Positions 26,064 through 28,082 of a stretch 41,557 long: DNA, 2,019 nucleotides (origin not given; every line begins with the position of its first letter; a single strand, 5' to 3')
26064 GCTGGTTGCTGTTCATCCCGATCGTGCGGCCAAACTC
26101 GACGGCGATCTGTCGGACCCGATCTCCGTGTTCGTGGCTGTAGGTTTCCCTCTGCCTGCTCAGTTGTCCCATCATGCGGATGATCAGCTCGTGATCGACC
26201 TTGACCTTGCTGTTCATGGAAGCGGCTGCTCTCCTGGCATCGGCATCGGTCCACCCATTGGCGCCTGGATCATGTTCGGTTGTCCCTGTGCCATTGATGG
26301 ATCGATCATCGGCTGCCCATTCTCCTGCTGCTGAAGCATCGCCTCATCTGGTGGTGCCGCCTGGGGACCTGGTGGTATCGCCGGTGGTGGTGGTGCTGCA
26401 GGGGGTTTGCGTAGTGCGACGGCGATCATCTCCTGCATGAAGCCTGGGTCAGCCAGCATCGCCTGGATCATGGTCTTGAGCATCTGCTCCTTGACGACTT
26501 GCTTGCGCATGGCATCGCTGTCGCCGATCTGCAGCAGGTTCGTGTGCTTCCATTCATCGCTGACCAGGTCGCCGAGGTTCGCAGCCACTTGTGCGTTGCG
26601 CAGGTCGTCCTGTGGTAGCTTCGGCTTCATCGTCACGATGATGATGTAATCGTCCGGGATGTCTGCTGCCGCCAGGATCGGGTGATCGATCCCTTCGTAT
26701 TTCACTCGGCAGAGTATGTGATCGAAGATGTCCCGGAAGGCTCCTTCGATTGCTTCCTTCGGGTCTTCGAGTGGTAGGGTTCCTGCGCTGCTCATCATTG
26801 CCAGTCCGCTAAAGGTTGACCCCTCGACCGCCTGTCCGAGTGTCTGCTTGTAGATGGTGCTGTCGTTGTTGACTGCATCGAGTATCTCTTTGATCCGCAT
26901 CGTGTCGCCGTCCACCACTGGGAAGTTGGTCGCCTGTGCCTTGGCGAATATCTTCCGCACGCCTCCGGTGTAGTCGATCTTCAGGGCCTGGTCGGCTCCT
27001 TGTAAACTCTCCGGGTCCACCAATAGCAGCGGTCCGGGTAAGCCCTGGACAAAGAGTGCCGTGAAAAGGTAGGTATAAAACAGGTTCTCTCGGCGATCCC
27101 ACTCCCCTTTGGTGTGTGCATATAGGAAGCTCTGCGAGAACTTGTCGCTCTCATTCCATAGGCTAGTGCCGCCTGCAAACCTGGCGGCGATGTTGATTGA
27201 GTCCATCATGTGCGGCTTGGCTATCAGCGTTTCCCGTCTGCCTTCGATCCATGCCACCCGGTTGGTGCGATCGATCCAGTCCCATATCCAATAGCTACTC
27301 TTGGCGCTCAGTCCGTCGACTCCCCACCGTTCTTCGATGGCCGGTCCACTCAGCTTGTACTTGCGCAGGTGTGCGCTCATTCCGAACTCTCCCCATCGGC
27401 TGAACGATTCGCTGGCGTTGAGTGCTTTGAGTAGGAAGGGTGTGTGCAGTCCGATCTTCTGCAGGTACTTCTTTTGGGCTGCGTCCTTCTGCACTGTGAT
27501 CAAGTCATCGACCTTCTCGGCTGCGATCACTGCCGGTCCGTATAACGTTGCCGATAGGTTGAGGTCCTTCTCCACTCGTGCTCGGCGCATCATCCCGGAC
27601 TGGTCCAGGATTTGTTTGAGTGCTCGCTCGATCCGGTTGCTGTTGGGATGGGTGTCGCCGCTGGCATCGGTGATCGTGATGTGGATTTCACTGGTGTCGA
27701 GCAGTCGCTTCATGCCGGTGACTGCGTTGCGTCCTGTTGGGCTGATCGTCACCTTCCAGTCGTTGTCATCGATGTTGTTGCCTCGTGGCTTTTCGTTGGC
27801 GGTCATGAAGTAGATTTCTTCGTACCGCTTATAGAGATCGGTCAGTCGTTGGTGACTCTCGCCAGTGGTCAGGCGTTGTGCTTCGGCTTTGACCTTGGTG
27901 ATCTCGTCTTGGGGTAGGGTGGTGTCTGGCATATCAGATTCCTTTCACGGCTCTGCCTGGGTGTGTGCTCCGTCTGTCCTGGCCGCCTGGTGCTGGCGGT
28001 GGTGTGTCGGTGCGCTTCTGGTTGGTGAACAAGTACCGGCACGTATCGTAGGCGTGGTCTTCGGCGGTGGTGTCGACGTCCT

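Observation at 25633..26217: Stand-alone HD-GYP phosphodiesterase gene translationally coupled to the portal gene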

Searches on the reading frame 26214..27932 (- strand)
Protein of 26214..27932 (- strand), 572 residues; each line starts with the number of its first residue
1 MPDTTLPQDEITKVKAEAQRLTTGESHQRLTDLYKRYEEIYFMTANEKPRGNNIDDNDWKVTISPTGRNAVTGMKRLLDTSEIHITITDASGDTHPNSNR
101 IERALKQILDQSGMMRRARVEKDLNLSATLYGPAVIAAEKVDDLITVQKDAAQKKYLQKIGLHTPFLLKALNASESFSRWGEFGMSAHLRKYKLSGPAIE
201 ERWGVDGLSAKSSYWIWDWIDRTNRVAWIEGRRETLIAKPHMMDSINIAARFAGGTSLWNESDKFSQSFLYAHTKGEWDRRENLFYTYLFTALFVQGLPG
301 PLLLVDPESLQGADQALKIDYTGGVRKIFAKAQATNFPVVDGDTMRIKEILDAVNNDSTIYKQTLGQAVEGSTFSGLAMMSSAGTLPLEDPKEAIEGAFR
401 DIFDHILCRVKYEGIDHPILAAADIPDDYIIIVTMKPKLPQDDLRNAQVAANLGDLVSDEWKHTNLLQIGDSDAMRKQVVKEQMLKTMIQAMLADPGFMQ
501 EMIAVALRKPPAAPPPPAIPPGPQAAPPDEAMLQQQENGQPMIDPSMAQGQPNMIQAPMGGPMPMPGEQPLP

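Call 3: search_protein_families(library=pfam, proteins=[window:26214-27932:-], max_evalue=0.01)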
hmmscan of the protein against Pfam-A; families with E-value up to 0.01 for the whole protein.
window:26214-27932:- (572 aa): 0 families

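Call 9: search_dna_similar(query=window:26214-27932:-, collection=phages, mode=protein, max_rows=25)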
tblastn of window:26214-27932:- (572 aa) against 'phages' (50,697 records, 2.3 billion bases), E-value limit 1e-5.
No match.

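Call 11: search_protein_families(library=phrogs, proteins=[window:26214-27932:-], max_evalue=0.001)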
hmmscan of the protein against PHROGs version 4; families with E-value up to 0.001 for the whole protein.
window:26214-27932:- (572 aa): 0 families

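Call 14: find_related_loci(query=window:26214-27932:-, collection=viral_contigs, flank=10000)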
Query window:26214-27932:- (572 aa) in viral_contigs; peptide patterns used: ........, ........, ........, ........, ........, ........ (x = any residue, [..] = any of these).
3 stretches matched a pattern, but none encodes a relative of the query by tblastn (E <= 1e-3).

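Call 16: find_homologous_proteins(query=window:26214-27932:-, max_evalue=0.001)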
Query window:26214-27932:- (572 aa): 168 proteins with E <= 0.001 among 8000 candidates; the best 120 are listed.
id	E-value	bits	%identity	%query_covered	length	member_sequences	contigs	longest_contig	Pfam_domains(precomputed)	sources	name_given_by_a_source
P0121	0.0e+0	1294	99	100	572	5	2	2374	-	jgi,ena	-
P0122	1.4e-250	851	65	99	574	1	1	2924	-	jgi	jgi:hypothetical protein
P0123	1.7e-226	771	61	99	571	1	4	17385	-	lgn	-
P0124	4.5e-223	760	63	98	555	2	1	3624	-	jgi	jgi:hypothetical protein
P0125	7.5e-223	759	63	97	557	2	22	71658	-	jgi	jgi:hypothetical protein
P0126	5.2e-222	757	64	95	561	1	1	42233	-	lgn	-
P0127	1.6e-220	752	62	99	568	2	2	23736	-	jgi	jgi:hypothetical protein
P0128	4.1e-220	750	61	98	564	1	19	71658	-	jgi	jgi:hypothetical protein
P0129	2.2e-219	748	60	100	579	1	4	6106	-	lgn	-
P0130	3.6e-216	737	61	92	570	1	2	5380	-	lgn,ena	-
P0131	4.3e-216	737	59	99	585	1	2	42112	-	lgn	-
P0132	5.9e-216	737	60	99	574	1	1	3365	-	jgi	jgi:hypothetical protein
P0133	4.4e-211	721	60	99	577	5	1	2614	-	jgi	jgi:hypothetical protein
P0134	1.3e-208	712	63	92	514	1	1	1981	-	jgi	jgi:hypothetical protein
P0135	5.6e-208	710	58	98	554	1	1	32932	-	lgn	-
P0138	9.6e-199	680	56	99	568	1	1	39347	-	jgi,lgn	jgi:hypothetical protein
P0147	3.0e-158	546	45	98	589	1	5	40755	-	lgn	-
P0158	1.6e-140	488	44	99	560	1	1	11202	PF05133.20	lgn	-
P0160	5.3e-140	486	45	97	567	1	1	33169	PF05133.20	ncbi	-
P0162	3.8e-139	483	42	99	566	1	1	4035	PF05133.20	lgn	-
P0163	4.0e-139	483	44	89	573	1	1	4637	PF05133.20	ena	-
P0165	3.5e-138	480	44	89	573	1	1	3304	PF05133.20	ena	-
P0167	6.1e-138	479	44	89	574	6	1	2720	PF05133.20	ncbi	-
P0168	8.8e-138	479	43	94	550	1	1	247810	-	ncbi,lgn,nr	ncbi:MAG: hypothetical protein HY864_00820 [Chloroflexi bacterium]|nr:hypothetical protein [Chlorofl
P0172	6.2e-137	476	47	88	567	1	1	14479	PF05133.20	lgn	-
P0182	2.1e-134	467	44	87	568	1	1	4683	PF05133.20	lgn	-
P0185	8.7e-134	465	43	99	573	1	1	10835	PF05133.20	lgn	-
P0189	8.1e-133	462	44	99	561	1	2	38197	PF05133.20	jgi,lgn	jgi:hypothetical protein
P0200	2.6e-130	454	42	90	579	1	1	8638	PF05133.20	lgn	-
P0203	9.1e-130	452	42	99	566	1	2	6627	PF05133.20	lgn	-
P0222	2.7e-126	441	44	93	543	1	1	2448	PF05133.20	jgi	-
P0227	2.1e-124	434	44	89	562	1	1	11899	PF05133.20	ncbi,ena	-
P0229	3.4e-124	434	42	95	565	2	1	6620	PF05133.20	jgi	jgi:hypothetical protein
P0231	7.9e-124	433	40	99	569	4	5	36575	PF05133.20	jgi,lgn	-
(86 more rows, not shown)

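Call 17: find_encoding_contigs(protein=P0126, flank=10000, max_places=2)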
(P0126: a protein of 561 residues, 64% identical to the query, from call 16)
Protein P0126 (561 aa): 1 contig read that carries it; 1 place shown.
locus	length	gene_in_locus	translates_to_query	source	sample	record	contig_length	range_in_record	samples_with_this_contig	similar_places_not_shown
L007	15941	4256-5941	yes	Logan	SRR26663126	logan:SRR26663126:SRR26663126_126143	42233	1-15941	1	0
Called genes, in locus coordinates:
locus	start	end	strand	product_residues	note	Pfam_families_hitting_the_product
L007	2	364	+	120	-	?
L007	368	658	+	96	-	-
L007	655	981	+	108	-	-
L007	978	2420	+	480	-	PF01555:N6_N4_Mtase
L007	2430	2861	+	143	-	-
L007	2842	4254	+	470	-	PF03237:Terminase_6N (weak), PF04466:Terminase_3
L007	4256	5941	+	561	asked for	-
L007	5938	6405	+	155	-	PF18907:DUF5662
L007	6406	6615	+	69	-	-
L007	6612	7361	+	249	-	-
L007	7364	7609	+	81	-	-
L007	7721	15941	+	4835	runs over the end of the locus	PF00990:GGDEF, PF18760:ART-PolyVal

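Call 18: find_encoding_contigs(protein=P0125, flank=10000, max_places=2)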
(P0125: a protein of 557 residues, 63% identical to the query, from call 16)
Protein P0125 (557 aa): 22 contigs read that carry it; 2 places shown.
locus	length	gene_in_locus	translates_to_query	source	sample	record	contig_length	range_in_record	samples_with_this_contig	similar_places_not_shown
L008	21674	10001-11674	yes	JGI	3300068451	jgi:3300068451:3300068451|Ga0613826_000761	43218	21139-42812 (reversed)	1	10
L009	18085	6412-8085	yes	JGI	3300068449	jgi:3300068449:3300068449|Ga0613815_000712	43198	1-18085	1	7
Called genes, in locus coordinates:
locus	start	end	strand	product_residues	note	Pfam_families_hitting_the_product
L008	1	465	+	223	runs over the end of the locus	-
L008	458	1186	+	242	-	-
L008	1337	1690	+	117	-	-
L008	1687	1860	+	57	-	-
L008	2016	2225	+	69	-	-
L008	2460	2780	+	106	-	-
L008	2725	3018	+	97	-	-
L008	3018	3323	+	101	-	-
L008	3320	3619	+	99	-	-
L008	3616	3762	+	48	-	-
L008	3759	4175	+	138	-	PF13392:HNH_3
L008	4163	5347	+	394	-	PF01555:N6_N4_Mtase (faint)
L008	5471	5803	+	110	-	-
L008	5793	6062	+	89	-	-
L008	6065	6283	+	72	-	-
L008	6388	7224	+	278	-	-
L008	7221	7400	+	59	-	-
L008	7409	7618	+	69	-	PF24729:Acb2_Tad1_hairpin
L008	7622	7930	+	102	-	-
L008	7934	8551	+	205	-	PF03592:Terminase_2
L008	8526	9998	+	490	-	PF03237:Terminase_6N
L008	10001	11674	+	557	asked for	-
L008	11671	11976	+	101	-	-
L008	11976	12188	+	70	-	-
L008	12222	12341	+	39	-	-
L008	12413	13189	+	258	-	-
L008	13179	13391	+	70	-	-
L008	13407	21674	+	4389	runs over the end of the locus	PF04851:ResIII (weak), PF13872:AAA_34 (weak), PF00271:Helicase_C, PF13871:Helicase_C_4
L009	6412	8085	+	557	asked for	-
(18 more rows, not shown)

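Call 19: find_encoding_contigs(protein=P0168, flank=10000, max_places=2)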
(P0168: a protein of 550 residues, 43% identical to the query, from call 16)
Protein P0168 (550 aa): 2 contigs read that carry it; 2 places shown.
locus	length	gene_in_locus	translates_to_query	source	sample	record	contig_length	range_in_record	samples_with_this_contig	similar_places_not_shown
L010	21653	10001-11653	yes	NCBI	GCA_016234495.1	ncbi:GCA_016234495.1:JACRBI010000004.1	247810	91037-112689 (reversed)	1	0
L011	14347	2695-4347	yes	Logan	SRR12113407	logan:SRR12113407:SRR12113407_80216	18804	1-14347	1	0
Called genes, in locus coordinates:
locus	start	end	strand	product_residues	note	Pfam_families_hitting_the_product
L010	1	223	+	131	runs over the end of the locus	-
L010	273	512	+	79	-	-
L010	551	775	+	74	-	-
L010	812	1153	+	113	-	PF14216:DUF4326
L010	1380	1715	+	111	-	-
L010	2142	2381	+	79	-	-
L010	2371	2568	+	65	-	-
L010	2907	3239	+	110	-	-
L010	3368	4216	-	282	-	PF00589:Phage_integrase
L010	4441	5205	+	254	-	-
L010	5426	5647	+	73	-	-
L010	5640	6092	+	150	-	-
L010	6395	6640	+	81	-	-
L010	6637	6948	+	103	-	-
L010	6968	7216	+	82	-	-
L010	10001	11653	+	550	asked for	-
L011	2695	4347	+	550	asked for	-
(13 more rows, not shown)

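Call 22: find_related_loci(query=A1, collection=metagenome_contigs, flank=10000)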
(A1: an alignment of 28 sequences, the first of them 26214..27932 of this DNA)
Query A1 (572 aa) in metagenome_contigs; peptide patterns used: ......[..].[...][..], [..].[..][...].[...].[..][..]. (x = any residue, [..] = any of these).
190 stretches matched a pattern; 37 encode a relative of the query (tblastn E <= 1e-3); 37 distinct loci.
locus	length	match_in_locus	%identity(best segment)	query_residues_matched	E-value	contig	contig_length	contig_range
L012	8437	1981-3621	49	10-550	4e-167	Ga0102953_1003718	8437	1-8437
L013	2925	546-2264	43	5-569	8e-152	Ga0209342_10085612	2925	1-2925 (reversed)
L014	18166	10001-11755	43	1-570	2e-142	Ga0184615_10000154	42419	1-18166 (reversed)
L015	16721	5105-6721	45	6-569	2e-141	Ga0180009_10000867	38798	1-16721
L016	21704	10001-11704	43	1-552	9e-139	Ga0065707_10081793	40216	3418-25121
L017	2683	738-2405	41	1-569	7e-145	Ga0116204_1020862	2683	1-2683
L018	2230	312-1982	42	3-537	3e-145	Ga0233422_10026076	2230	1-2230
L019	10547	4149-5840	43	1-569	4e-135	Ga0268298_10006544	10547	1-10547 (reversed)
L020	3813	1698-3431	43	5-569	1e-138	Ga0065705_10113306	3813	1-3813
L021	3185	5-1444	47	82-545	4e-140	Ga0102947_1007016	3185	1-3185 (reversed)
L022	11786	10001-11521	45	2-507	5e-133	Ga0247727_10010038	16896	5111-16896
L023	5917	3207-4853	43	9-569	2e-133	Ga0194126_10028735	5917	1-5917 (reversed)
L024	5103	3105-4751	43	9-569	3e-133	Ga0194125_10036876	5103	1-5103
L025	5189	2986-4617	42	6-552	9e-130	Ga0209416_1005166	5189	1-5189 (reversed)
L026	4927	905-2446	42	1-507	2e-127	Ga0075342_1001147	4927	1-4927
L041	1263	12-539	49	335-507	1e-50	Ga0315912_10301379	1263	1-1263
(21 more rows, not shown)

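Call 23: find_related_loci(query=A1, collection=viral_contigs, flank=10000)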
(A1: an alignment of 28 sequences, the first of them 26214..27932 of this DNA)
Query A1 (572 aa) in viral_contigs; peptide patterns used: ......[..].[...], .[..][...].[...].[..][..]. (x = any residue, [..] = any of these).
83 stretches matched a pattern; 13 encode a relative of the query (tblastn E <= 1e-3); 12 distinct loci.
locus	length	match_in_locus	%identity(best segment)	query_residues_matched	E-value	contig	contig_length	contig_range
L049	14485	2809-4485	56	6-569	0e+0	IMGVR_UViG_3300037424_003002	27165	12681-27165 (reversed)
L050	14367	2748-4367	45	1-515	8e-139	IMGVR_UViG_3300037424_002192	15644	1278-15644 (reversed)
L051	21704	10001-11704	43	1-552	1e-138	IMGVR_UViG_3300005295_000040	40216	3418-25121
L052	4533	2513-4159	43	9-569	8e-134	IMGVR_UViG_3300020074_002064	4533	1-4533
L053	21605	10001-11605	43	4-532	4e-131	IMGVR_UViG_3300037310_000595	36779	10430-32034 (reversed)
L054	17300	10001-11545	42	4-507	2e-131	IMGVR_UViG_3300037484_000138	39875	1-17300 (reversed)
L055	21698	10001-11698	40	6-569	1e-123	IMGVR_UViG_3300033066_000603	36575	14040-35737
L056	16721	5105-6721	45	6-569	3e-141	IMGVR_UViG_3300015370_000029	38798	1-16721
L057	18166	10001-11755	43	1-570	3e-142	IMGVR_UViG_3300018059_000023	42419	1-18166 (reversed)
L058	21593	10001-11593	31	24-561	2e-73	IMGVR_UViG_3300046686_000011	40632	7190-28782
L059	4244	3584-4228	46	28-243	7e-57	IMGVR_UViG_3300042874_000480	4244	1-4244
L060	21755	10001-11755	42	3-558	2e-135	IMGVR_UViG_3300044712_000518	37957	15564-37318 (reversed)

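Call 27: search_protein_families(library=pfam, proteins=[L007:5938-6405:+, L012:3682-4134:+], max_evalue=0.01)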
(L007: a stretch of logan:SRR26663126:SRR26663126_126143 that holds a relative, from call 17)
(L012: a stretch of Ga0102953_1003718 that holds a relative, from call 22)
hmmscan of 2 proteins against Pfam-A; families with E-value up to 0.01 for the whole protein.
L007:5938-6405:+ (155 aa): 1 family
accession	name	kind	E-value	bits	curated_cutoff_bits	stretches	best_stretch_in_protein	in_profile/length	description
PF18907.5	DUF5662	-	1.2e-32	113.1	27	1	9-150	5-155/156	Family of unknown function (DUF5662)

L012:3682-4134:+ (150 aa): 1 family
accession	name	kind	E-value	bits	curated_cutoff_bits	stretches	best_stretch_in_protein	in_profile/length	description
PF18907.5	DUF5662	-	6.6e-33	114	27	1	1-146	1-155/156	Family of unknown function (DUF5662)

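Call 33: find_related_loci(query=A1, collection=genome_contigs, flank=10000)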
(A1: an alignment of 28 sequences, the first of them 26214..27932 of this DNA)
Query A1 (572 aa) in genome_contigs; peptide patterns used: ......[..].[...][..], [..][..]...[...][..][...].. (x = any residue, [..] = any of these).
72 stretches matched a pattern; 2 encode a relative of the query (tblastn E <= 1e-3); 2 distinct loci.
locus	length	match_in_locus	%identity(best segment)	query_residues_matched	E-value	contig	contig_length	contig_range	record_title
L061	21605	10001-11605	43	10-545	2e-143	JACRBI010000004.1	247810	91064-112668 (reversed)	MAG: Chloroflexi bacterium isolate NC_groundwater_1616_Pr3_B-0.1um_52_55 SR-2_scaffold_141_343611, whole genome shotgun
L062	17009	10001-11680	52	3-567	0e+0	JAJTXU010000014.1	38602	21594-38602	MAG: Anaerolineales bacterium isolate DTUCFX3 14-Genome34, whole genome shotgun sequence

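Call 61: search_protein_families(library=pfam, alignment_id=A1, max_evalue=0.01)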
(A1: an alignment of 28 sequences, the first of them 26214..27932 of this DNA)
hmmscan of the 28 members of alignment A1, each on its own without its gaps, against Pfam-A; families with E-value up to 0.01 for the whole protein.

A. member 1, window:26214-27932:- (572 aa): 0 families

B. families by the number of members that match (of 28 scanned): 2 families
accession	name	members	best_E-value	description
PF05133.19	SPP1_portal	10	9.2e-07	Phage portal protein, SPP1 Gp6-like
PF20737.2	Glyco_hydro127C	1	0.0078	Glycoside hydrolase family 127 C-terminal domain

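Call 74: search_solved_structures(query=A4, max_evalue=1, show_alignments=2)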
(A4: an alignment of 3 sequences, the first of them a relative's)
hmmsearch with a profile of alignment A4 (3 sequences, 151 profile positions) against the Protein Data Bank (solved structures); distinct sequences matched with E-value up to 1: 0.

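Call 75: find_homologous_proteins(query=L007:5938-6405:+, max_evalue=0.001)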
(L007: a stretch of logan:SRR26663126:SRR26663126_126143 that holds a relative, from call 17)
Query L007:5938-6405:+ (155 aa): 428 proteins with E <= 0.001 among 445 candidates; the best 120 are listed.
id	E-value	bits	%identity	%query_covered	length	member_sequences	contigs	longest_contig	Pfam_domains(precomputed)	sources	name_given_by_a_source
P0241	3.0e-99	347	100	100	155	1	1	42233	PF18907.6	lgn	-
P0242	6.4e-51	190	59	95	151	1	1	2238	PF18907.6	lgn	-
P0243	1.2e-49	186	59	95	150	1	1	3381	PF18907.6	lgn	-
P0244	4.2e-49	185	56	97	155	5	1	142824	PF18907.6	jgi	jgi:hypothetical protein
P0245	5.5e-49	184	57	95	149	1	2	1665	PF18907.6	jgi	jgi:hypothetical protein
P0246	1.3e-48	183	55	96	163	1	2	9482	PF18907.6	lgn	-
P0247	6.0e-48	181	56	95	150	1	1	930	PF18907.6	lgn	-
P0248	8.5e-48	180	55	94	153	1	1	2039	PF18907.6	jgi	jgi:hypothetical protein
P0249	8.8e-48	180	56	95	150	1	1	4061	PF18907.6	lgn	-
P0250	1.6e-47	179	55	95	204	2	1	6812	PF18907.6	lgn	-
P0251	3.1e-47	178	54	94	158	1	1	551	PF18907.6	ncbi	-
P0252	3.1e-47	178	56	95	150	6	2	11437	PF18907.6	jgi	jgi:hypothetical protein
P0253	3.2e-47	178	58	95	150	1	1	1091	PF18907.6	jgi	jgi:hypothetical protein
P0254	3.2e-47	178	56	92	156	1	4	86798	PF18907.6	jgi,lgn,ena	-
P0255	3.6e-47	178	55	98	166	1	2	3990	PF18907.6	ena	-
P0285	2.0e-45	173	54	95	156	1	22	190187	PF18907.6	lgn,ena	-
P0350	6.2e-43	164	53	97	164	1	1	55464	PF18907.6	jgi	jgi:Family of unknown function (DUF5662)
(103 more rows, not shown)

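Call 81: find_encoding_contigs(protein=P0131, flank=10000, max_places=1)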
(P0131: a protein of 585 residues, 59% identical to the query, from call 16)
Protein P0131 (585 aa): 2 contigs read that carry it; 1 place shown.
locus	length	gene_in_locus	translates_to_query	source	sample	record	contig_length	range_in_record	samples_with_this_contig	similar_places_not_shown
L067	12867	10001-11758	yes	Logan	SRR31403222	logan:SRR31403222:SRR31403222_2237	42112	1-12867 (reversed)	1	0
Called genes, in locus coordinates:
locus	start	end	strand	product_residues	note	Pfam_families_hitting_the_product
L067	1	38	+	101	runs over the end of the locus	-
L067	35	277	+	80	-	-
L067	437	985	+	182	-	PF00226:DnaJ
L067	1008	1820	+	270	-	-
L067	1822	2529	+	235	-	-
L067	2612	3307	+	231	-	-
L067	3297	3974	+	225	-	-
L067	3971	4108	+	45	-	-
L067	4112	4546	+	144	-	-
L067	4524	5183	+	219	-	-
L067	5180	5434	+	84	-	-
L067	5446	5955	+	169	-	-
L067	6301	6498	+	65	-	-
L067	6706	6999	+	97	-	-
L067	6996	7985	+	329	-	PF01183:Glyco_hydro_25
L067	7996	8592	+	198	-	PF03592:Terminase_2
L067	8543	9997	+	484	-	PF04466:Terminase_3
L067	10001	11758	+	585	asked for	-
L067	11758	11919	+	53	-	-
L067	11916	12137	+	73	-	-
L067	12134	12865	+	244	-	?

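Call 82: find_encoding_contigs(protein=P0138, flank=10000, max_places=1)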
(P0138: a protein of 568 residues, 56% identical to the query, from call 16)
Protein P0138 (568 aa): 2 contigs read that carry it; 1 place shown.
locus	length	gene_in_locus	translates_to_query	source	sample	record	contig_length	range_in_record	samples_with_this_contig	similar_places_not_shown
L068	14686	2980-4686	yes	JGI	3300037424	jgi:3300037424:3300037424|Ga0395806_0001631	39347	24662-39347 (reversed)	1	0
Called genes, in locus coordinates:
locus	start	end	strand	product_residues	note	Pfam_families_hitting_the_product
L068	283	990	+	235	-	-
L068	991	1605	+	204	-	PF03592:Terminase_2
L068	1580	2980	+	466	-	PF04466:Terminase_3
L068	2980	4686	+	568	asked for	-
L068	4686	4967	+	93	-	-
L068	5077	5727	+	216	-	-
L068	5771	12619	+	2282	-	-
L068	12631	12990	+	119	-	-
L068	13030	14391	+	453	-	PF01522:Polysacc_deac_1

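Call 83: find_encoding_contigs(protein=P0147, flank=10000, max_places=1)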
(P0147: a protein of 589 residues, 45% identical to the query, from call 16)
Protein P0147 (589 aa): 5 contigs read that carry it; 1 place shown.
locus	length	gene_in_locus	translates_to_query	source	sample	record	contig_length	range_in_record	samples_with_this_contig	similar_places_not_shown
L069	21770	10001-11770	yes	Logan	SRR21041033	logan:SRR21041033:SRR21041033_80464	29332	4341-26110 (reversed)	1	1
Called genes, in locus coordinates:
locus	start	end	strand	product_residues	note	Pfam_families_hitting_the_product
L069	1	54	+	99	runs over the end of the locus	-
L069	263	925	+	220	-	PF07261:DnaB_2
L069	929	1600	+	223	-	-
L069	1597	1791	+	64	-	-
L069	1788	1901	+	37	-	-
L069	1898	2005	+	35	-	-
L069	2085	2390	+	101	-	-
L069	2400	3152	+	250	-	-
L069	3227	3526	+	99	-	-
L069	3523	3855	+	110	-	-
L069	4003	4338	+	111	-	-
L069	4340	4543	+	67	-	-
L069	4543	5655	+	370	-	PF01555:N6_N4_Mtase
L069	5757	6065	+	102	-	-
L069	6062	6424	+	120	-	-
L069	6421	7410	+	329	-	PF01183:Glyco_hydro_25, PF08239:SH3_3 (weak)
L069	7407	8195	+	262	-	-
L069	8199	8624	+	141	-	-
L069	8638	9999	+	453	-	PF04466:Terminase_3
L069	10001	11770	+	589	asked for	-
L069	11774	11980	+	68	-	-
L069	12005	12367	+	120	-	-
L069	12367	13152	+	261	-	-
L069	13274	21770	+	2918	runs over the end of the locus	-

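Call 84: predict_structure(alignment_id=A5)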
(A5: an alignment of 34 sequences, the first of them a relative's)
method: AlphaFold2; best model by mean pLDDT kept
length: 155 residues; sequences in the alignment: 34
mean_pLDDT: 94.9   pTM: 0.85
mean pLDDT of the five models: 94.9, 94.1, 93.9, 93.9, 92.8
residues with pLDDT >= 90: 142; 70-90: 13; 50-70: 0; < 50: 0
segments of 3 or more residues with pLDDT < 50: none
pLDDT, mean of each block of 10 residues (from residue 1): 85 98 98 96 95 94 91 94 95 96 98 94 94 96 98 95
secondary structure, 60 per line:
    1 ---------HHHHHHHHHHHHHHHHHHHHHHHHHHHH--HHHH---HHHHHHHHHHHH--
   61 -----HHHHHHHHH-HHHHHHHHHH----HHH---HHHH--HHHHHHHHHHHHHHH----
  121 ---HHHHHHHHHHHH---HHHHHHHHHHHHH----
elements in order: H10-37 H40-43 H47-58 H66-74 H76-85 H96-99 H102-116 H124-135 H139-151
